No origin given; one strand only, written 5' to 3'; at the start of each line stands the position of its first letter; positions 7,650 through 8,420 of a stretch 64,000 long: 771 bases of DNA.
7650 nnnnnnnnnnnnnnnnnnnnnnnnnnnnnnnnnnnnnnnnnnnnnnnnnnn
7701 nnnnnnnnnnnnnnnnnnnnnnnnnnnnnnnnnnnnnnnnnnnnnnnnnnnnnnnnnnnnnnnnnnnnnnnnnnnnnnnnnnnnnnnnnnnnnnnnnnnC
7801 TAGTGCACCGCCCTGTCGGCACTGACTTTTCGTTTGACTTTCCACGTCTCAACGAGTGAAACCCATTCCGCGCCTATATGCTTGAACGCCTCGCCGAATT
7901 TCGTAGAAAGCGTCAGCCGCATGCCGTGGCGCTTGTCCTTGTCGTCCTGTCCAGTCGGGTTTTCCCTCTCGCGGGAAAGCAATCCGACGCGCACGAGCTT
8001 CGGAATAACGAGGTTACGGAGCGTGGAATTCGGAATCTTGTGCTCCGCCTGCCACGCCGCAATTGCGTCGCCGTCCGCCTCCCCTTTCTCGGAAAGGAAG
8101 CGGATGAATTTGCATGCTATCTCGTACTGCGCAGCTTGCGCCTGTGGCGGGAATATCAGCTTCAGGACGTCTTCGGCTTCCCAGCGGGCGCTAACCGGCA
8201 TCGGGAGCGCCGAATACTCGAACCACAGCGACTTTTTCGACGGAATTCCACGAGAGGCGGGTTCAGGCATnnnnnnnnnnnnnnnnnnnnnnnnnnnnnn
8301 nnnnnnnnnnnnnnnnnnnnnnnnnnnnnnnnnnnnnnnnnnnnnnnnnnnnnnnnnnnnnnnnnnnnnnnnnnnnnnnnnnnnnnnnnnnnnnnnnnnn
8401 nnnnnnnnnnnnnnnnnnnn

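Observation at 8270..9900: Repeat-dense non-coding island with iteron-like motifs and a small RHH gene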

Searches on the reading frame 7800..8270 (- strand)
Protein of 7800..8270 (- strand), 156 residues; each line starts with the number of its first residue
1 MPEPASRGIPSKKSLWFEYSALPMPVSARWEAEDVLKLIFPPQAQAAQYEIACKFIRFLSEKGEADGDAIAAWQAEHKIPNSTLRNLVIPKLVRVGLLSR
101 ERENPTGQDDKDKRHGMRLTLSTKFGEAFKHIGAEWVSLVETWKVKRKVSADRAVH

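Call 8: search_protein_families(library=pfam, proteins=[window:7800-8270:-], max_evalue=0.1)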
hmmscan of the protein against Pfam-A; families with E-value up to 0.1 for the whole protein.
window:7800-8270:- (156 aa): 0 families

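Call 11: find_encoding_contigs(protein=window:7800-8270:-, flank=10000, max_places=10)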
Protein window:7800-8270:- (156 aa): no gene with exactly this product is on record in the collection.

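Call 12: find_homologous_proteins(query=window:7800-8270:-)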
Query window:7800-8270:- (156 aa): 64 proteins with E <= 0.001 among 83 candidates.
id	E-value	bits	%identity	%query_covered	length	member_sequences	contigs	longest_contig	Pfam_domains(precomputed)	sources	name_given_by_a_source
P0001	1.8e-91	322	92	100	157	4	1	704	-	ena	-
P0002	5.7e-69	249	75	94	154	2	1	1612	-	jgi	jgi:hypothetical protein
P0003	2.2e-65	237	70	94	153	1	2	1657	-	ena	-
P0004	1.8e-64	234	69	93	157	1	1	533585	-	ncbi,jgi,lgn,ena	ncbi:MAG: hypothetical protein WC607_00565 [Candidatus Micrarchaeia archaeon]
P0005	3.2e-64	234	67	98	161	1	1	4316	-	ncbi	ncbi:MAG: hypothetical protein V1811_02070 [Candidatus Micrarchaeota archaeon]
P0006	3.6e-63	230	64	97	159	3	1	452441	-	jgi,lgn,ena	-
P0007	1.3e-61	225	67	93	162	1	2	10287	-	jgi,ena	-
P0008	3.7e-61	224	64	95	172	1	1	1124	-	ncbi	-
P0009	4.1e-61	223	64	99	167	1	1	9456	-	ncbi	-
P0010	8.2e-61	222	65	96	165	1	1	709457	-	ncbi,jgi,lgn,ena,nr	ncbi:hypothetical protein KJ765_02800 [Candidatus Micrarchaeota archaeon]|nr:hypothetical protein [C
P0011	1.0e-60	222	66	97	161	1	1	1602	-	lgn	-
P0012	1.8e-60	221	67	94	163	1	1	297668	-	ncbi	-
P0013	3.6e-60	220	66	96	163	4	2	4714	-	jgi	-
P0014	4.6e-60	220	65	96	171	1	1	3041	-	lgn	-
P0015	4.7e-60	220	67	94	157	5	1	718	-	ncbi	-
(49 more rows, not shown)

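Call 13: find_encoding_contigs(protein=P0004, flank=8000, max_places=2)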
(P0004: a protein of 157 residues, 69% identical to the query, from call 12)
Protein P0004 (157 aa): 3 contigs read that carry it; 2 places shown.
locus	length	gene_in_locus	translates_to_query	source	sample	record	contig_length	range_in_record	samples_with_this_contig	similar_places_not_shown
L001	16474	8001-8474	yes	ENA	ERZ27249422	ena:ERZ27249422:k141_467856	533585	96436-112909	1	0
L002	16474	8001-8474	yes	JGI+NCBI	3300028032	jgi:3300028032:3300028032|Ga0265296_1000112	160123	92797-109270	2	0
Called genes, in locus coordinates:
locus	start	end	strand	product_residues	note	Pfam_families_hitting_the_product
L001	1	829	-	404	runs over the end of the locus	PF04894:Nre_N, PF04895:Nre_C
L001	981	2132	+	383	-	PF13401:AAA_22 (weak)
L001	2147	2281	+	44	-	-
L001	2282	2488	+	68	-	PF02291:TFIID-31kDa (weak), PF00808:CBFD_NFYB_HMF (faint), PF00125:Histone (weak)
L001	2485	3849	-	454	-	PF01368:DHH (weak), PF21763:DHH_CID, PF02272:DHHA1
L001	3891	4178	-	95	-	PF21473:OB_Ssb-like, PF01336:tRNA_anti-codon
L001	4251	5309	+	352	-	PF05343:Peptidase_M42, PF01546:Peptidase_M20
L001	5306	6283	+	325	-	PF00557:Peptidase_M24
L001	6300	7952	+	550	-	PF04068:Fer4_RLI, PF00037:Fer4, PF12837:Fer4_6 (weak), PF00005:ABC_tran, PF02463:SMC_N (faint), PF13401:AAA_22 (faint), PF13555:AAA_29 (faint)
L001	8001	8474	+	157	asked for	-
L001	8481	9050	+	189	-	PF12917:YfbR-like (weak), PF13023:HD_3, PF01966:HD (weak)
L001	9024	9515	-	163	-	PF04019:DUF359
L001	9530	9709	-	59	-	PF00037:Fer4 (faint), PF12797:Fer4_2 (weak), PF12837:Fer4_6 (weak), PF13237:Fer4_10 (weak), PF13459:Fer4_15, PF13370:Fer4_13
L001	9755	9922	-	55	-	-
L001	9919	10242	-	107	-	PF08271:Zn_Ribbon_TF (weak)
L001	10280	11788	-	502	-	PF01676:Metalloenzyme, PF06415:iPGM_N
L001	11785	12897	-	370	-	PF03952:Enolase_N, PF00113:Enolase_C, PF13378:MR_MLE_C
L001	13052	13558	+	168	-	PF22769:DCD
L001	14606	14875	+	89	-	PF27297:AF_0843 (weak), PF01022:HTH_5 (weak), PF12802:MarR_2 (weak), PF09339:HTH_IclR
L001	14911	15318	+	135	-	-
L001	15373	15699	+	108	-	PF05239:PRC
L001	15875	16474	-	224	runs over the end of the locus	PF02002:TFIIE_alpha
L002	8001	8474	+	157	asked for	-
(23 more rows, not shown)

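Call 14: find_encoding_contigs(protein=P0010, flank=8000, max_places=2)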
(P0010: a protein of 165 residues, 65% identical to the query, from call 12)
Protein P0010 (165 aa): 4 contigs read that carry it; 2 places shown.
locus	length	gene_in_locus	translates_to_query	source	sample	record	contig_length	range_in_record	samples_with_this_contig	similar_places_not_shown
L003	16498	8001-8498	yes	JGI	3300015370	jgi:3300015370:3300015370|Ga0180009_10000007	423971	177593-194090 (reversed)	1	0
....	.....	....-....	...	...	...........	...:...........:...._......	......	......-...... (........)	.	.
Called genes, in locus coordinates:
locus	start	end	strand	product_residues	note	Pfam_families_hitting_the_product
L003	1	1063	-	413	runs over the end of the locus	-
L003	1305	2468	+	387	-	-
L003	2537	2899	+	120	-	PF00085:Thioredoxin (weak), PF13098:Thioredoxin_2 (weak), PF05768:Glrx-like (weak)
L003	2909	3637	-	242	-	PF07786:HGSNAT_cat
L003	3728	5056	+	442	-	PF00082:Peptidase_S8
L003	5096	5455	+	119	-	-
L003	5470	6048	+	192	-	-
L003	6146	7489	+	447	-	-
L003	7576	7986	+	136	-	-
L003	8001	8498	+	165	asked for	-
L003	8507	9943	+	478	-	PF00041:fn3 (faint), PF16656:Pur_ac_phosph_N (weak)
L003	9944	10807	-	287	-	PF00561:Abhydrolase_1 (weak), PF12146:Hydrolase_4 (weak)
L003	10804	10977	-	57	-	-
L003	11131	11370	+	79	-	PF04024:PspC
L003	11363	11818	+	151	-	PF04024:PspC, PF18917:LiaI-LiaF-like_TM1, PF22570:LiaF-TM (weak)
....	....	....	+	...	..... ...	-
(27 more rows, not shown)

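Call 15: find_encoding_contigs(protein=P0006, flank=8000, max_places=2)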
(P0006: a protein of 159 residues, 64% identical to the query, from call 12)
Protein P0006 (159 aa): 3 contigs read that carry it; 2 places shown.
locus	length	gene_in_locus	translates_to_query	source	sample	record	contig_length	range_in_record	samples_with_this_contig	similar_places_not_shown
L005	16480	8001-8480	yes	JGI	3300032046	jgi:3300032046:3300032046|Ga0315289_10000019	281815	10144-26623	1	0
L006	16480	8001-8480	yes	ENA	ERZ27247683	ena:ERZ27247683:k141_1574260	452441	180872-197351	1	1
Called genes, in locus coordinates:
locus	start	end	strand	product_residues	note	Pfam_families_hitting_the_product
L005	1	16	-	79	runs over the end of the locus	-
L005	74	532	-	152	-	PF01398:JAB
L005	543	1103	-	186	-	-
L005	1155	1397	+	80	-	-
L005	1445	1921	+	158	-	PF00179:UQ_con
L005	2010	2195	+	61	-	-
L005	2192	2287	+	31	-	-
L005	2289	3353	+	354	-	-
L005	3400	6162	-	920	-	PF00270:DEAD, PF04851:ResIII (weak), PF00271:Helicase_C, PF22590:Cas3-like_C_2 (weak), PF19306:WHD_Lhr, PF08494:DEAD_assoc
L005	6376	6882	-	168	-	-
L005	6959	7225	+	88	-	-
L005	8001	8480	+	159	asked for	-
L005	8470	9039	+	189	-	PF12917:YfbR-like, PF13023:HD_3, PF01966:HD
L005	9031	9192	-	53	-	-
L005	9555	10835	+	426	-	PF01676:Metalloenzyme (weak), PF10143:PhosphMutase, PF01676:Metalloenzyme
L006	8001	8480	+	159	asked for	-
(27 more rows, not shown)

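Call 22: find_related_loci(query=A1, collection=genome_contigs, flank=6000)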
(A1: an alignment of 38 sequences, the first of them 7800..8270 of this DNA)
Query A1 (156 aa) in genome_contigs; peptide patterns used: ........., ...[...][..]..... (x = any residue, [..] = any of these).
48 stretches matched a pattern; 30 encode a relative of the query (tblastn E <= 1e-3); 30 distinct loci.
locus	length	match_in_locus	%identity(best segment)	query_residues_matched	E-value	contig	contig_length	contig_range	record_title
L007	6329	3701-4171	90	1-156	7e-96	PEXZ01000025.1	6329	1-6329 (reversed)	MAG: Candidatus Micrarchaeota archaeon CG08_land_8_20_14_0_20_59_11 CG08_land_8_20_14_0.20_scaffold_10911_c, whole genom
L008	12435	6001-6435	69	4-148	5e-70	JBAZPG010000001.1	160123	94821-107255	MAG: Candidatus Micrarchaeia archaeon isolate SO_2017_SWC_24 scaffold_115_c1_LP-4_2017, whole genome shotgun sequence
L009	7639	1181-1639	67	1-153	7e-69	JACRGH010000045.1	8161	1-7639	MAG: Candidatus Micrarchaeota archaeon isolate NC_groundwater_1746_Pr3_B-0.1um_53_26 SR-2_scaffold_141_2578102, whole ge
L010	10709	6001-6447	67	4-152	2e-67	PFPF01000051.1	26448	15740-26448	MAG: Candidatus Micrarchaeota archaeon CG_4_10_14_0_2_um_filter_60_11 CG_4_10_14_0.2_scaffold_618_c, whole genome shotgu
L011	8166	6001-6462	64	3-156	6e-67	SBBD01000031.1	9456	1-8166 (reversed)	MAG: archaeon isolate Bin_28_2_1 Hy_contig22288, whole genome shotgun sequence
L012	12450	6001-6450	65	3-152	1e-66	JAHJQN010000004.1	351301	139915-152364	MAG: Candidatus Micrarchaeota archaeon isolate OS_PC_MetaG.mb.109 OS_PC_MetaG.mb.109_k141_425492, whole genome shotgun s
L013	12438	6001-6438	67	3-148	2e-66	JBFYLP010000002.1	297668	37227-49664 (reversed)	MAG: Candidatus Micrarchaeota archaeon isolate PPR_0039 k121_1298371, whole genome shotgun sequence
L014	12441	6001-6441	66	1-147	9e-66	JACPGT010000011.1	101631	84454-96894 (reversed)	MAG: Candidatus Micrarchaeota archaeon isolate NC_groundwater_395_Ag_B-0.1um_58_13 GD18-4_B1_scaffold_532783, whole geno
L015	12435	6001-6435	65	3-147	1e-65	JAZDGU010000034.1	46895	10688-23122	MAG: Candidatus Micrarchaeota archaeon isolate MEGAHIT-group-0.283 k141_16474371, whole genome shotgun sequence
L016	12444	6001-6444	66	1-148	3e-65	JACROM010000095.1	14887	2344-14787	MAG: Candidatus Micrarchaeota archaeon isolate NC_groundwater_1961_Pr3_S-0.2um_52_3 scaffold_394213, whole genome shotgu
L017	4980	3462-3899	67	3-148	4e-65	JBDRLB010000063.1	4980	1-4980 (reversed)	MAG: Candidatus Micrarchaeota archaeon isolate MEGAHIT-group-1.75 k141_11271507, whole genome shotgun sequence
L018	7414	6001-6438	66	3-148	5e-65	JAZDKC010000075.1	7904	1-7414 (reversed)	MAG: Candidatus Micrarchaeota archaeon isolate MEGAHIT-group-0.512 k141_12380740, whole genome shotgun sequence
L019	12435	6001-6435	66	4-148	7e-65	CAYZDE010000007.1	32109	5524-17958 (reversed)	MAG TPA_asm: Candidatus Micrarchaeota archaeon isolate SRP104257_co1_393 genome assembly, contig: NODE_573_length_32109_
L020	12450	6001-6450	64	6-155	1e-64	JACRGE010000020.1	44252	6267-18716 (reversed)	MAG: Candidatus Micrarchaeota archaeon isolate NC_groundwater_1743_Pr3_B-0.1um_46_10 SR-2_scaffold_141_709679, whole gen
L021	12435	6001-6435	66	4-148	2e-64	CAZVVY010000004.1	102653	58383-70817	MAG TPA_asm: Candidatus Micrarchaeota archaeon isolate binchicken_co8_57 genome assembly, contig: NODE_72_length_102653_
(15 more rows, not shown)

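Call 37: predict_structure(alignment_id=A1)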
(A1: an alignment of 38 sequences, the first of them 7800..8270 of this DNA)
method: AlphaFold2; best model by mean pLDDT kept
length: 156 residues; sequences in the alignment: 38
mean_pLDDT: 84.1   pTM: 0.73
mean pLDDT of the five models: 84.1, 82.0, 80.6, 80.3, 79.8
residues with pLDDT >= 90: 93; 70-90: 36; 50-70: 20; < 50: 7
segments of 3 or more residues with pLDDT < 50: 1-4, 7-9
pLDDT, mean of each block of 10 residues (from residue 1): 47 67 78 91 91 97 94 96 94 94 66 74 92 93 93 78
secondary structure, 60 per line:
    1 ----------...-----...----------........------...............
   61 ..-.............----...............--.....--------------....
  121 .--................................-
elements in order: H32-39 H46-62 E64-66 H67-76 H81-95 E98-102 E117-121 H124-155

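Call 41: fold_search(model_id=the predicted structure, library=pdb)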
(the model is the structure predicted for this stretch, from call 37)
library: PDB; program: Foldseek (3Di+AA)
matches with E <= 10: 349; with E <= 0.001: 0
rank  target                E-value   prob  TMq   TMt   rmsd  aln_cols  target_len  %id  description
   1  9h88_A                6.1e-03  0.99  0.38  0.50  12.0       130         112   15  Crystal structure of LmrR variant V15aY-RNYW with Val15 replaced by 3-aminotyrosine and evolved as Friedel-Crafts alky (released 2025-04-30)
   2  6cmv_B                8.5e-03  0.99  0.38  0.49   7.6       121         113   18  Crystal structure of Archaeal Biofilm Regulator (AbfR2) from Sulfolobus acidocaldarius (released 2018-11-14)
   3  2fbi                  1.4e-02  0.99  0.37  0.41   9.5       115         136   18  The crystal structure of transcriptional regulator PA4135 (released 2005-12-20)
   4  6xjf_B                1.8e-02  1.00  0.42  0.61   5.6       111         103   15  X-ray crystal structure of Pyrococcus furiosus general transcription factor TFE-alpha (SeMet labeled protein) (released 2020-07-08)
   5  3s2w_C                1.9e-02  0.94  0.34  0.38  15.1       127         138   17  The crystal structure of a MarR transcriptional regulator from Methanosarcina mazei Go1 (released 2011-06-22)
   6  8zde_B                1.9e-02  0.92  0.35  0.37  14.4       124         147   11  Crystal structure of HsmR with DNA bound (released 2025-11-05)
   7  5aip_A                1.9e-02  0.90  0.33  0.37  12.5       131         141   20  Crystal structure of NadR in complex with 4-hydroxyphenylacetate (released 2016-03-02)
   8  3s2w_A                2.2e-02  0.95  0.34  0.36  10.4       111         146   20  The crystal structure of a MarR transcriptional regulator from Methanosarcina mazei Go1 (released 2011-06-22)
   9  8za5_B                2.2e-02  0.93  0.34  0.38  16.8       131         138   14  Crystal structure of HsmR (released 2025-10-29)
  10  8qdf_C                3.0e-02  0.97  0.34  0.47  10.5       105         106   13  Engineered LmrR with Met-89 replaced by para-boronophenylalanine (released 2024-05-01)
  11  3s2w_H                3.0e-02  0.95  0.33  0.36  10.2       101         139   22  The crystal structure of a MarR transcriptional regulator from Methanosarcina mazei Go1 (released 2011-06-22)
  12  9h9x_A                3.2e-02  0.82  0.29  0.39  12.8       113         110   12  Crystal structure of metal-free LmrR_V15Bpy in a closed state (released 2025-03-05)
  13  6cmv_C                3.4e-02  0.95  0.39  0.50   7.2       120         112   18  Crystal structure of Archaeal Biofilm Regulator (AbfR2) from Sulfolobus acidocaldarius (released 2018-11-14)
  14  8xt8_A                3.4e-02  0.89  0.33  0.37  11.2       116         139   18  Clostridioides difficile MarR (WP_003434724) with Hg-bound (released 2024-11-20)
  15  5h20                  3.7e-02  0.99  0.41  0.58   9.3       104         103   20  X-ray structure of PadR-like Transcription factor from bacteroid fragilis (released 2017-03-08)
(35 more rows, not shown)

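Call 49: search_protein_families(library=ncbifam, proteins=[window:7800-8270:-], max_evalue=1)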
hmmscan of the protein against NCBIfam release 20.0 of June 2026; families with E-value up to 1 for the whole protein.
window:7800-8270:- (156 aa): 0 families

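Call 103: find_related_loci(query=A1, collection=viral_contigs, flank=5000)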
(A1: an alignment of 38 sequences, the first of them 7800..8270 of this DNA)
Query A1 (156 aa) in viral_contigs; peptide patterns used: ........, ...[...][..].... (x = any residue, [..] = any of these).
42 stretches matched a pattern, but none encodes a relative of the query by tblastn (E <= 1e-3).
